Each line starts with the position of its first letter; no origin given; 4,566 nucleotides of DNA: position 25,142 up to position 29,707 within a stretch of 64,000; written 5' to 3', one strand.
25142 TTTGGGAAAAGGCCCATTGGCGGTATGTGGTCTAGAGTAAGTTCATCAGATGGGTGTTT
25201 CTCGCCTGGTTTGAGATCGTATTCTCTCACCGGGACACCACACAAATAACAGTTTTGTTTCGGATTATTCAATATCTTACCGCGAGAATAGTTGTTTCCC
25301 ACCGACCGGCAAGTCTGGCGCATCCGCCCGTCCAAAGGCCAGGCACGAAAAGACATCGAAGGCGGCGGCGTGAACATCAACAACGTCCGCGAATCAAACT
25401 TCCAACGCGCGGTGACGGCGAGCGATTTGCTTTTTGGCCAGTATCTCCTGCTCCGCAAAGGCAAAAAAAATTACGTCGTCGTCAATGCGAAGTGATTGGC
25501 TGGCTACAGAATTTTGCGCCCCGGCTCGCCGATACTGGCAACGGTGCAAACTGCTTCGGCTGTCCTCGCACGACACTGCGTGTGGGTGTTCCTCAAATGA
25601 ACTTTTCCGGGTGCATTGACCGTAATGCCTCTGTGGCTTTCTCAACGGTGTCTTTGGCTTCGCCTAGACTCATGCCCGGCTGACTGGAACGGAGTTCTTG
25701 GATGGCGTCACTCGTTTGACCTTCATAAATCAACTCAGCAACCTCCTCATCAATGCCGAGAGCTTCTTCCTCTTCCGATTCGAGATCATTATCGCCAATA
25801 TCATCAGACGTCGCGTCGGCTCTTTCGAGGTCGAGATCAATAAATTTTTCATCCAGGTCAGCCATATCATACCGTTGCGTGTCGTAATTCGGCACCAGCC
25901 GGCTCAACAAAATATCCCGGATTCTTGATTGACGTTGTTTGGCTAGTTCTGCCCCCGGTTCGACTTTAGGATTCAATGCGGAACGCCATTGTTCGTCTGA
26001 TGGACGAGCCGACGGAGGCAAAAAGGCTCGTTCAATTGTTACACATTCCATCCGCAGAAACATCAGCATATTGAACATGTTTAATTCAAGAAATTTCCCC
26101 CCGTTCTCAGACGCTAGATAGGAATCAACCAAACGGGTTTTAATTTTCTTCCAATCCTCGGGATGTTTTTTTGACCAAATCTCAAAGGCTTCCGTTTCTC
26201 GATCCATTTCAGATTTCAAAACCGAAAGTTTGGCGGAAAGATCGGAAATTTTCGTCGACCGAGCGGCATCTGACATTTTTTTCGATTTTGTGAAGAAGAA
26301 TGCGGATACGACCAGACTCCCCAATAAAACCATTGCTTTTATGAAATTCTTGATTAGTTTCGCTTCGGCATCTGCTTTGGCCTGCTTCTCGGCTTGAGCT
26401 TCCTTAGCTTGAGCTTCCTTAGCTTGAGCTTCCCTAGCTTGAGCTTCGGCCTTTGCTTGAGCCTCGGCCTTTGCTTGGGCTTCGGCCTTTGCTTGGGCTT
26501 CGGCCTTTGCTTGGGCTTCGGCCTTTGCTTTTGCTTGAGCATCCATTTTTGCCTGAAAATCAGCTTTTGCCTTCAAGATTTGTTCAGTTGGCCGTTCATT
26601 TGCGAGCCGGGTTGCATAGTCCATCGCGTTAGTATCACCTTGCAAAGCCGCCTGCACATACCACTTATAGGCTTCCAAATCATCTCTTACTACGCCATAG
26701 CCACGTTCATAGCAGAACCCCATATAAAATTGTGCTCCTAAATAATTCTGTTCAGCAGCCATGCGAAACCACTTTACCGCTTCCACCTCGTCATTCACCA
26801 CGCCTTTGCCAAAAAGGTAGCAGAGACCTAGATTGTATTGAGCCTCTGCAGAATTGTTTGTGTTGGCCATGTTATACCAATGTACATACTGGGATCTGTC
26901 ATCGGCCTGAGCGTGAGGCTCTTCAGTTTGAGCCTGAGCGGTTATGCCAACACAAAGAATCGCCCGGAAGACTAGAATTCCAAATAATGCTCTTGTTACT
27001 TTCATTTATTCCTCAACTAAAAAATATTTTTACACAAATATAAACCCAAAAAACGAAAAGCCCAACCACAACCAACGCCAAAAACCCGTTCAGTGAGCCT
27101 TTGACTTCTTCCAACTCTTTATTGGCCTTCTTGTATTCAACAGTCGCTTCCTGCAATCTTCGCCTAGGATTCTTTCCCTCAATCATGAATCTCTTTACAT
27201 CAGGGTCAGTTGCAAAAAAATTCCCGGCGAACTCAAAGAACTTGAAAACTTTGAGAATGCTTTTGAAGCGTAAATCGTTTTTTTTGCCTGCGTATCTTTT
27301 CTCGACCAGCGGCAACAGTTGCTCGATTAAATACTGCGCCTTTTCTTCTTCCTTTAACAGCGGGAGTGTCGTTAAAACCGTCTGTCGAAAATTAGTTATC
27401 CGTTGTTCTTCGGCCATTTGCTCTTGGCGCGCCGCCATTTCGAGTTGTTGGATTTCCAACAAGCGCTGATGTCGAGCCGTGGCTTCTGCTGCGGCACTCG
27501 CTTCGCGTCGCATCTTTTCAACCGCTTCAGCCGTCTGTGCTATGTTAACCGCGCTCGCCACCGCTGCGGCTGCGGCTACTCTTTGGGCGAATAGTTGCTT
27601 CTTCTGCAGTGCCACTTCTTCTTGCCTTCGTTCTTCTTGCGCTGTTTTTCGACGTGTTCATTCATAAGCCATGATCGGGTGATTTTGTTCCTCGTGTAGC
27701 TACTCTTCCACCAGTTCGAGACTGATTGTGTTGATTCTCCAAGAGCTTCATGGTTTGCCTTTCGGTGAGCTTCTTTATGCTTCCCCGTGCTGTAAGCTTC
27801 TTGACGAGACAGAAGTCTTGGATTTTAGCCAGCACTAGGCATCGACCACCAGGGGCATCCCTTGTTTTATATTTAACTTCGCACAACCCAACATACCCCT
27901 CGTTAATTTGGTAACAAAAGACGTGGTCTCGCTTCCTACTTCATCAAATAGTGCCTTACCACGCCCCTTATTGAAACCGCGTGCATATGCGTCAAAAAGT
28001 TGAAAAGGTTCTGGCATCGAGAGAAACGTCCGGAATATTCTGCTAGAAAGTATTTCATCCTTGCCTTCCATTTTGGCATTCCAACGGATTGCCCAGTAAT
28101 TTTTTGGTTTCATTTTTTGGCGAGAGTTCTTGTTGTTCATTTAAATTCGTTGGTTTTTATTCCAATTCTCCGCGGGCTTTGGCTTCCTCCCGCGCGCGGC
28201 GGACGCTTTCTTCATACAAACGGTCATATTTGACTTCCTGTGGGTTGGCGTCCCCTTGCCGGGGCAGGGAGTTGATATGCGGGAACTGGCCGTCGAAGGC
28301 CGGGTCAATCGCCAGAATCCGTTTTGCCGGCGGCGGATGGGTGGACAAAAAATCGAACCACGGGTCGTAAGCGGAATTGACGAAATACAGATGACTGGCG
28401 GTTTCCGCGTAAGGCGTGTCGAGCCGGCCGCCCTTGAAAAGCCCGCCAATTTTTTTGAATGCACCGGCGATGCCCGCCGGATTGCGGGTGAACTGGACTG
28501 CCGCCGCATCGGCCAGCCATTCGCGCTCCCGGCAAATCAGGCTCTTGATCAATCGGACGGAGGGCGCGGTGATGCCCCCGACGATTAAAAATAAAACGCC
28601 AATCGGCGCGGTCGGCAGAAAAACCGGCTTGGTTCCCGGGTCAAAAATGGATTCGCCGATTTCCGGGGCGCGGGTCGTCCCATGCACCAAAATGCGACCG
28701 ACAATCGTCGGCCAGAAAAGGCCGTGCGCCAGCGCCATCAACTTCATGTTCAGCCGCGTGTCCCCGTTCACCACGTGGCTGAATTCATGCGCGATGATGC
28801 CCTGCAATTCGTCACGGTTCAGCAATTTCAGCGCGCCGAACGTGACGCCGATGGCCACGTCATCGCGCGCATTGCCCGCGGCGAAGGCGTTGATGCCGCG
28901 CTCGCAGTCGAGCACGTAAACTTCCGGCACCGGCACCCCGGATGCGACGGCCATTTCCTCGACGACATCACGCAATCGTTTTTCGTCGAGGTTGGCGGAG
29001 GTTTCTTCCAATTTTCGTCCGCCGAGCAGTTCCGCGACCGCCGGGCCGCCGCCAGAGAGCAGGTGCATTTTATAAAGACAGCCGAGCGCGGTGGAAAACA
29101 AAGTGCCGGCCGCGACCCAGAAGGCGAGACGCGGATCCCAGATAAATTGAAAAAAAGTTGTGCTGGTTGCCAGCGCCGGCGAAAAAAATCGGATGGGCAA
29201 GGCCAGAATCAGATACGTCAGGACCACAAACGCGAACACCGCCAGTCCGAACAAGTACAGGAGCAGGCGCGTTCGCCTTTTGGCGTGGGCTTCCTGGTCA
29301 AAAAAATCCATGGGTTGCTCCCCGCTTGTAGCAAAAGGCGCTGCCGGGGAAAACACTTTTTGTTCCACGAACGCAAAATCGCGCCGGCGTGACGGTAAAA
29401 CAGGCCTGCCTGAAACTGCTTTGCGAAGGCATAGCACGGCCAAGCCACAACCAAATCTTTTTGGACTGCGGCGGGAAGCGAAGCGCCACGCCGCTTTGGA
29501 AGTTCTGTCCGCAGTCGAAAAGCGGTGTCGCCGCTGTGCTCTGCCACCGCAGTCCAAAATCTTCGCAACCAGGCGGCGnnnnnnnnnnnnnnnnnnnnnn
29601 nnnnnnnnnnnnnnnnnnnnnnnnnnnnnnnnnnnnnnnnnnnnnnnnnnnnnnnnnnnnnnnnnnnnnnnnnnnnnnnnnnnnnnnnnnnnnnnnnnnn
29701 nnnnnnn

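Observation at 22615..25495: tyrS 3' end replaced by a low-GC substitute; the native S4-domain tail is stranded 2.3 kb downstream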

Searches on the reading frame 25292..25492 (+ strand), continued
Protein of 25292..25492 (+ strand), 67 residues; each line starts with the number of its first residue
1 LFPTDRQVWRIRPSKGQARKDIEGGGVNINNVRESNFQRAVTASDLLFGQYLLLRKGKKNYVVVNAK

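Call 70: find_encoding_contigs(protein=P0194, flank=8000, max_places=3)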
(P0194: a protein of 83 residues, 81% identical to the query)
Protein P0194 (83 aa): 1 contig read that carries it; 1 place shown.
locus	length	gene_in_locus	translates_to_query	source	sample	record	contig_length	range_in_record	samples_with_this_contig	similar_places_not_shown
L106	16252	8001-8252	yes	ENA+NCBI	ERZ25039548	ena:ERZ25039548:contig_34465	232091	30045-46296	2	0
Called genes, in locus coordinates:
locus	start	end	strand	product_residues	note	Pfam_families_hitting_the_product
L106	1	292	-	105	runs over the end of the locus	-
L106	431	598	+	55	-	-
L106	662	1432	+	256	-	PF00106:adh_short, PF13561:adh_short_C2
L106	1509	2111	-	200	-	PF01613:Flavin_Reduct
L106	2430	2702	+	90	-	PF02416:TatA_B_E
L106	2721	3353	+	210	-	PF00902:TatC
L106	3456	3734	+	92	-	PF00902:TatC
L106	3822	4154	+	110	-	-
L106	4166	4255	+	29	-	-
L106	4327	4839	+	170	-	PF00288:GHMP_kinases_N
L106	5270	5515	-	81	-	-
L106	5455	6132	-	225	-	PF01554:MatE, PF03023:MurJ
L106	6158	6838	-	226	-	PF01943:Polysacc_synt (weak), PF03023:MurJ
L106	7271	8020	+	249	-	PF00579:tRNA-synt_1b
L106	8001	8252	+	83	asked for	PF22421:SYY_C-terminal, PF01479:S4 (weak)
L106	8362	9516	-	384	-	PF01435:Peptidase_M48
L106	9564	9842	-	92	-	PF00483:NTP_transferase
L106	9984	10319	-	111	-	PF00483:NTP_transferase, PF12804:NTP_transf_3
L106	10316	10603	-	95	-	PF02896:PEP-utilizers_C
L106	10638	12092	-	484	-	PF05524:PEP-utilisers_N, PF00391:PEP-utilizers, PF02896:PEP-utilizers_C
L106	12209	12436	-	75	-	PF09285:Elong-fact-P_C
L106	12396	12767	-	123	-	PF08207:EFP_N, PF01132:EFP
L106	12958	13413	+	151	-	PF22811:Zn_ribbon_NrdR, PF03477:ATP-cone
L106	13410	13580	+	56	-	-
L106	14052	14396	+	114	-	PF11969:DcpS_C, PF01230:HIT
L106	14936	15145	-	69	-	-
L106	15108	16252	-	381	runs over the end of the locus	PF00155:Aminotran_1_2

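Call 76: search_protein_families(library=pfam, proteins=[L098:7409-7654:+, L098:7635-7952:+, L102:6829-7035:+, L102:7048-7692:+, L102:7735-7995:+], max_evalue=0.1)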
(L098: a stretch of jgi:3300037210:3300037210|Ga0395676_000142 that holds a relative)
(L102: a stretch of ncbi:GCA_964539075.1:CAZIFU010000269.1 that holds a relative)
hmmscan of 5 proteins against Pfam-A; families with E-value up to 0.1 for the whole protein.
L098:7409-7654:+ (82 aa): 1 family
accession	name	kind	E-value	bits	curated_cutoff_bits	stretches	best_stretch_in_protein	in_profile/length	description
PF04221.18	RelB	-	1.1e-06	28.9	22.4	1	12-61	5-54/82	RelB antitoxin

L098:7635-7952:+ (106 aa): 1 family
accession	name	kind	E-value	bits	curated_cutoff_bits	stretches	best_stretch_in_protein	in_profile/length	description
PF02452.23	PemK_toxin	-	5.9e-11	43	23.1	1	5-103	1-108/109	PemK-like, MazF-like toxin of type II toxin-antitoxin system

L102:6829-7035:+ (69 aa): 0 families

L102:7048-7692:+ (215 aa): 3 families
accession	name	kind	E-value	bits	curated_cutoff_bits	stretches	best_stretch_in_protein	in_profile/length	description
PF13671.12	AAA_33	-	7.9e-05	23.4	27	1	6-143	1-133/143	AAA domain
PF06414.18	Zeta_toxin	-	0.0023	17.8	22.3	1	4-171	16-189/199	Zeta toxin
PF13476.12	AAA_23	-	0.099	13.7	27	0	5-20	20-35/201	AAA domain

L102:7735-7995:+ (87 aa): 0 families

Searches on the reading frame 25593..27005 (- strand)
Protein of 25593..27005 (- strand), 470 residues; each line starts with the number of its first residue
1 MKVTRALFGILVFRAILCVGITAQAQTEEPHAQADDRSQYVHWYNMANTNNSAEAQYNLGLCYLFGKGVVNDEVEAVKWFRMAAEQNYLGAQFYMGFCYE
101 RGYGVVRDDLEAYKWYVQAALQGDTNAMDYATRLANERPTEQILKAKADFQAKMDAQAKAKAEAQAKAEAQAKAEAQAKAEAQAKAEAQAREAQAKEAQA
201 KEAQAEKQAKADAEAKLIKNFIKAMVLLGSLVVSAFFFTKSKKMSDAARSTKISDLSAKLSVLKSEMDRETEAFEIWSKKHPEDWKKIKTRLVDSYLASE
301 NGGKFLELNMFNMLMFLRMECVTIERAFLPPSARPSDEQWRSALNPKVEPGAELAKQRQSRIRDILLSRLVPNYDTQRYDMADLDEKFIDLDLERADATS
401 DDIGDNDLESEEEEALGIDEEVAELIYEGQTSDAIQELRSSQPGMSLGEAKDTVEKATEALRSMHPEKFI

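Call 9: search_protein_families(library=pfam, proteins=[window:25593-27005:-], max_evalue=0.01)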
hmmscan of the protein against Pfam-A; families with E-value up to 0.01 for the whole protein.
window:25593-27005:- (470 aa): 1 family
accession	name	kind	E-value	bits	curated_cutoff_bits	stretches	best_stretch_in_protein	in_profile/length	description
PF08238.18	Sel1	-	2.9e-21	75.5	30.7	2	53-88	1-36/36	Sel1 repeat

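Call 37: search_protein_families(library=padloc, proteins=[window:25593-27005:-], max_evalue=0.01)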
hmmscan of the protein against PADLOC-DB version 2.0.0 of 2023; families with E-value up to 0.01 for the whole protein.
window:25593-27005:- (470 aa): 1 family
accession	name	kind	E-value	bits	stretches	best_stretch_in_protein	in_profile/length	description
PDLC00656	ZorG3|ZorG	-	0.0031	15.4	1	150-225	187-259/284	DUF3348 domain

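Call 76: search_protein_families(library=pfam, proteins=[window:25593-27002:-], max_evalue=0.1)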
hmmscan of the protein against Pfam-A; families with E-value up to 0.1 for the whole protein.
window:25593-27002:- (469 aa): 1 family
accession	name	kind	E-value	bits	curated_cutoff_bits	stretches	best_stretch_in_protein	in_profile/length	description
PF08238.18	Sel1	-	2.9e-21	75.5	30.7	2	52-87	1-36/36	Sel1 repeat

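Call 80: find_encoding_contigs(protein=window:25593-27005:-, flank=8000, max_places=4)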
Protein window:25593-27005:- (470 aa): 1 contig read that carries it; 1 place shown.
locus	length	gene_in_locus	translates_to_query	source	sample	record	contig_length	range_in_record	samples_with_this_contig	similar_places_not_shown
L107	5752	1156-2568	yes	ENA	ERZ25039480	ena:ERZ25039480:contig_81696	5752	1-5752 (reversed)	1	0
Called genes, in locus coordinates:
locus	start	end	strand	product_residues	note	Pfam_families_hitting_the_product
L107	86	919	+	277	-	-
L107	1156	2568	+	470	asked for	-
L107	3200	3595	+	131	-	-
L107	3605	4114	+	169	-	PF08238:Sel1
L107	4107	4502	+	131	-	PF08238:Sel1 (weak)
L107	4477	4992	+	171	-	PF00089:Trypsin, PF13365:Trypsin_2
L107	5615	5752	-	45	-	?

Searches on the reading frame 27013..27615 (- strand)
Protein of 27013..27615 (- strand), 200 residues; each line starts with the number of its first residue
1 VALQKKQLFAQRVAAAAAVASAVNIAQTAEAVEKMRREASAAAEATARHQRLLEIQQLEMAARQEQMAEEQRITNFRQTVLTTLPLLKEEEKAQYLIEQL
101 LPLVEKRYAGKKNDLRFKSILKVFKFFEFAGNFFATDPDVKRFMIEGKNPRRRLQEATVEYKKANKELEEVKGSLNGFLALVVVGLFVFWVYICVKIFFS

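Call 9: search_protein_families(library=pfam, proteins=[window:27013-27615:-], max_evalue=0.01)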
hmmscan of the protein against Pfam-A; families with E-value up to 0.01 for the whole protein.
window:27013-27615:- (200 aa): 0 families

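Call 37: search_protein_families(library=padloc, proteins=[window:27013-27615:-], max_evalue=0.01)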
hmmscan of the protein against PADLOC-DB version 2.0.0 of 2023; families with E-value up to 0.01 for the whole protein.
window:27013-27615:- (200 aa): 0 families

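Call 76: search_protein_families(library=pfam, proteins=[window:27013-27612:-], max_evalue=0.1)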
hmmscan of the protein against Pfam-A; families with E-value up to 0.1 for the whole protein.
window:27013-27612:- (199 aa): 1 family
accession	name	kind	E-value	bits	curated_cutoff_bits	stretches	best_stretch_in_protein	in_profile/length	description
PF09432.15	THP2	-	0.03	14.8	28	0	135-178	21-64/129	Tho complex subunit THP2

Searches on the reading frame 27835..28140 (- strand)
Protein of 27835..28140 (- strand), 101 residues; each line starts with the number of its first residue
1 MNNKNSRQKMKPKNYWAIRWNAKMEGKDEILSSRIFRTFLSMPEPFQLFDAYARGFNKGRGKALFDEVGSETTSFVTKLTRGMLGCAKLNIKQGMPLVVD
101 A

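Call 37: search_protein_families(library=padloc, proteins=[window:27835-28140:-], max_evalue=0.01)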
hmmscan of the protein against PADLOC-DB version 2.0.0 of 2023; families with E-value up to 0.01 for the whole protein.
window:27835-28140:- (101 aa): 0 families

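Call 38: search_protein_families(library=pfam, proteins=[window:27835-28140:-], max_evalue=1)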
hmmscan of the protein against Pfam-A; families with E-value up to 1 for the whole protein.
window:27835-28140:- (101 aa): 1 family
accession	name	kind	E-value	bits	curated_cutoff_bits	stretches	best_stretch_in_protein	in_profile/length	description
PF16253.10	DUF4909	-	0.13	12.6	25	1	51-87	22-58/127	Domain of unknown function (DUF4909)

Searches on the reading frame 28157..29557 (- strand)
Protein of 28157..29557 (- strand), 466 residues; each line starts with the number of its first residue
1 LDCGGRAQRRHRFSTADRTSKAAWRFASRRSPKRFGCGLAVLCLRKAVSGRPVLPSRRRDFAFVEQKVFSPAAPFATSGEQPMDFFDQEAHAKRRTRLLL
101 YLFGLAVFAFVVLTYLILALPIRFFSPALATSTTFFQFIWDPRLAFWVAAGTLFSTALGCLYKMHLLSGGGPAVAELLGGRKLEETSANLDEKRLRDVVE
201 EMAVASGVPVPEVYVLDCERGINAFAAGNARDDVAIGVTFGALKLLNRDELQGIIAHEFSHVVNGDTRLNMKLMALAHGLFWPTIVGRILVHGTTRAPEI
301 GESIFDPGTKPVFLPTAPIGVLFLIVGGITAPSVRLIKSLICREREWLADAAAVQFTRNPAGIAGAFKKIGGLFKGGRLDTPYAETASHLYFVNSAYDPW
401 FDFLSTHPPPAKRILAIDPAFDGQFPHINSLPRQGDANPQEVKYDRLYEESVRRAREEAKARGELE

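Call 38: search_protein_families(library=pfam, proteins=[window:28157-29557:-], max_evalue=1)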
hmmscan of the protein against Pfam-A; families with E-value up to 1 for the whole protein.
window:28157-29557:- (466 aa): 2 families
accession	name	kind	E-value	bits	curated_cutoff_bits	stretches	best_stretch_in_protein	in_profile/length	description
PF01435.24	Peptidase_M48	-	4.3e-24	85.8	20.3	1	190-418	2-183/186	Peptidase family M48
PF05569.17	Peptidase_M56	-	0.035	13.7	31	1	245-282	187-223/296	BlaR1 peptidase M56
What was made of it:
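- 28157..29557 (-): M48 peptidase gene, the native convergent neighbour of tyrS. Peptidase_M48 E=4.3e-24 (call 38).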
